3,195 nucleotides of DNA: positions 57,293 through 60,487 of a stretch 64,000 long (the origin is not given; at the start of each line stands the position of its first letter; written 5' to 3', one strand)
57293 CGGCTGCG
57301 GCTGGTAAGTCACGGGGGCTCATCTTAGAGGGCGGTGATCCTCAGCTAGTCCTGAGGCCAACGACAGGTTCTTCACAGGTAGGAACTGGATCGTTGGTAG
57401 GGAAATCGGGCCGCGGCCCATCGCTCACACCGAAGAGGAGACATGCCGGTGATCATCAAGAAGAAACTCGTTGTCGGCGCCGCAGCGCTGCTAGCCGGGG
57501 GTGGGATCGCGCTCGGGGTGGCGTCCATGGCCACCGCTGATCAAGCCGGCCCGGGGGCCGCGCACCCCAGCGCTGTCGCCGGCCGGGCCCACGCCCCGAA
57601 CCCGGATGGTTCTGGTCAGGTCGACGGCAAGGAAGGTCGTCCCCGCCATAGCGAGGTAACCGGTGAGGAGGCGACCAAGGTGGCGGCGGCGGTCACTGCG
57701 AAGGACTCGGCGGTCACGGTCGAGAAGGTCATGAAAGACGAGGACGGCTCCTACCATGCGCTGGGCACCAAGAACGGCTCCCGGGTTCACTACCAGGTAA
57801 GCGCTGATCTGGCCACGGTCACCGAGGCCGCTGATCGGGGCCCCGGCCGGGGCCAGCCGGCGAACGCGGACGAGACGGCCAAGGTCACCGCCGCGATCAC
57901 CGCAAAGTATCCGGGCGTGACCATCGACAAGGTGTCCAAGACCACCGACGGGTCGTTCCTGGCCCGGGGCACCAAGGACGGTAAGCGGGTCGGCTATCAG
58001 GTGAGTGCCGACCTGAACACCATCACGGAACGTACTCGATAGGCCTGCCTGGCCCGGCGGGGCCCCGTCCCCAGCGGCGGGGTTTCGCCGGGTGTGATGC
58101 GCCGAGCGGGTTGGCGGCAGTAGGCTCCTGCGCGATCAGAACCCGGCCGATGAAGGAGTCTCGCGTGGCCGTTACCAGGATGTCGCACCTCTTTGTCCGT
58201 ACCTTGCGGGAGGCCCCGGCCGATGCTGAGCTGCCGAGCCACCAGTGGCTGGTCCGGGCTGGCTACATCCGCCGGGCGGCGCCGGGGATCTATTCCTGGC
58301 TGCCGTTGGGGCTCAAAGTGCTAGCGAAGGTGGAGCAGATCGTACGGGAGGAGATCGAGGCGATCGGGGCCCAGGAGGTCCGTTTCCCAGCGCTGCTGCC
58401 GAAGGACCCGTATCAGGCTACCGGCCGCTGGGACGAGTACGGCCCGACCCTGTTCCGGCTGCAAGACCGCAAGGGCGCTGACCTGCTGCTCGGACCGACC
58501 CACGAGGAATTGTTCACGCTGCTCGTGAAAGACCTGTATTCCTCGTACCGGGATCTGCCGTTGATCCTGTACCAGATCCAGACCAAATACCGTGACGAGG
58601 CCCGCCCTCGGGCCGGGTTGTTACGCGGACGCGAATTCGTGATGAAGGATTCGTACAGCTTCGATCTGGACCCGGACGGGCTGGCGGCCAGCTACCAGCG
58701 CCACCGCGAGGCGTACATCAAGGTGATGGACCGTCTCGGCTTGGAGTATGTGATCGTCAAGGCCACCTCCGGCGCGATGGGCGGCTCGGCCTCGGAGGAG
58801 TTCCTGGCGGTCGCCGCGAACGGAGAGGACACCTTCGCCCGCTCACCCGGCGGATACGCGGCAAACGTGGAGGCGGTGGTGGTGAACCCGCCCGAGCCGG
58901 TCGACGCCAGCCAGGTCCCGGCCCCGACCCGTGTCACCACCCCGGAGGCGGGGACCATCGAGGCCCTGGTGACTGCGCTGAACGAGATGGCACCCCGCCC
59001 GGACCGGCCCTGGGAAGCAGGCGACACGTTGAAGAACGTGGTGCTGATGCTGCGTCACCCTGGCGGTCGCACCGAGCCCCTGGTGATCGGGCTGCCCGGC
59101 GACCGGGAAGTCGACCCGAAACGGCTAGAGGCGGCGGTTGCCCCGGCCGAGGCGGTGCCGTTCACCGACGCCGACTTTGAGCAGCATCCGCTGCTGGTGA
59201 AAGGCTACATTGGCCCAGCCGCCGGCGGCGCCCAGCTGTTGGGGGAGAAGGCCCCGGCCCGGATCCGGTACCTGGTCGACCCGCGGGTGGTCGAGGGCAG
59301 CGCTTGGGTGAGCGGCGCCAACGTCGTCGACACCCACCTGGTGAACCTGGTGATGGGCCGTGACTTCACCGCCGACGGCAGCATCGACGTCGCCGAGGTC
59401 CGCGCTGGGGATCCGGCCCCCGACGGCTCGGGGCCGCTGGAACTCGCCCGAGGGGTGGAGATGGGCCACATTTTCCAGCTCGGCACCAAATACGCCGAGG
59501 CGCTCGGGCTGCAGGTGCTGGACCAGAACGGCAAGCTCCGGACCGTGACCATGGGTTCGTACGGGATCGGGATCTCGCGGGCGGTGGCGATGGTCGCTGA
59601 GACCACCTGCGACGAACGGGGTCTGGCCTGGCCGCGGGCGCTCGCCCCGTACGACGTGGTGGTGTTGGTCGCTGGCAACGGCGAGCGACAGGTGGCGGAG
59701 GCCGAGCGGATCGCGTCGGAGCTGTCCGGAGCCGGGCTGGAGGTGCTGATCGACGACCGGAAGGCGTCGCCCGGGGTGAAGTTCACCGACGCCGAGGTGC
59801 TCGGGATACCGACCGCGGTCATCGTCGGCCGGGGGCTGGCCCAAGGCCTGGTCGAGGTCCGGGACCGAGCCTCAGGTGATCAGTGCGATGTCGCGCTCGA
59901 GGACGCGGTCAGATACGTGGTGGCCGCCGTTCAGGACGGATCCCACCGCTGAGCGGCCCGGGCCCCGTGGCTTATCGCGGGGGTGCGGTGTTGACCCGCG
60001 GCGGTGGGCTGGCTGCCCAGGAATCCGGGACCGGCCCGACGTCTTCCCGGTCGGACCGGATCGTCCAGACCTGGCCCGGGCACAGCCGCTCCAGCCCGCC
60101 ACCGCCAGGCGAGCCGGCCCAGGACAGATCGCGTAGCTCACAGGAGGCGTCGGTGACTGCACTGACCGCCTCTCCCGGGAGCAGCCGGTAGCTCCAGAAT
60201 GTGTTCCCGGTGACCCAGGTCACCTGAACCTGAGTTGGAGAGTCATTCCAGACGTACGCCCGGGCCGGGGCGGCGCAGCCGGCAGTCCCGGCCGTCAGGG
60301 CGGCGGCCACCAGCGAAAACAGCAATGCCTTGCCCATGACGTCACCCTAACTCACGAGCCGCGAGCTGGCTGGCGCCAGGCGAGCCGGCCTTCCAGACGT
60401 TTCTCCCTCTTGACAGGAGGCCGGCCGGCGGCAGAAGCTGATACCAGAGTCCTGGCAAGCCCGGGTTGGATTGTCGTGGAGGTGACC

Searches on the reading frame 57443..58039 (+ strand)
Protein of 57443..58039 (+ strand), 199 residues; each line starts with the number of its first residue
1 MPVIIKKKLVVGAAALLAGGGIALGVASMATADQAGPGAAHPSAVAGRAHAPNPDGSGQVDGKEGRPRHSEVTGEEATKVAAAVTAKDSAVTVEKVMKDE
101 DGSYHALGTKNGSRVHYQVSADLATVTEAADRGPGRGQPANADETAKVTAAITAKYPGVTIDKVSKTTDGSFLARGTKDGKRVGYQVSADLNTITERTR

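Call 75: search_protein_families(library=pfam, proteins=[window:57443-58039:+], max_evalue=0.01)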
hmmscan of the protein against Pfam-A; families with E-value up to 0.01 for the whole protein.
window:57443-58039:+ (199 aa): 1 family
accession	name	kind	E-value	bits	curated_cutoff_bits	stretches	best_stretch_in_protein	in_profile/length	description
PF19304.4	PGDH_inter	-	0.009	16.6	27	0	75-107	57-89/119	D-3-phosphoglycerate dehydrogenase intervening domain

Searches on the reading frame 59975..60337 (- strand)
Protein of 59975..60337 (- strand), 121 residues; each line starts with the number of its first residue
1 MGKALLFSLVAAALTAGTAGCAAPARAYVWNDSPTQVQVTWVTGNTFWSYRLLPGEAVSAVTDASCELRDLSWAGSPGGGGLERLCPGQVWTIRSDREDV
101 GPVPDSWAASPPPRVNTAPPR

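Call 6: search_protein_families(library=pfam, proteins=[window:59975-60337:-], max_evalue=1)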
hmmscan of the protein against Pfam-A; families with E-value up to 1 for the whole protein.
window:59975-60337:- (121 aa): 0 families

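Call 7: search_protein_families(library=ncbifam, proteins=[window:59975-60337:-], max_evalue=1)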
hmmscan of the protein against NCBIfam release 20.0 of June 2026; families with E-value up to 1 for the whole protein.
window:59975-60337:- (121 aa): 0 families
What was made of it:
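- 59972..60337 (-): Divergently transcribed 121-aa probable lipoprotein (signal peptide followed by Cys, two further Cys). Candidate fifth component of the module. No Pfam or NCBIfam hit (calls 6, 7).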

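Call 52: search_protein_families(library=padloc, proteins=[window:59975-60337:-], max_evalue=0.01)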
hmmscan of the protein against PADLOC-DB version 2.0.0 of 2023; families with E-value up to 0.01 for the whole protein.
window:59975-60337:- (121 aa): 0 families
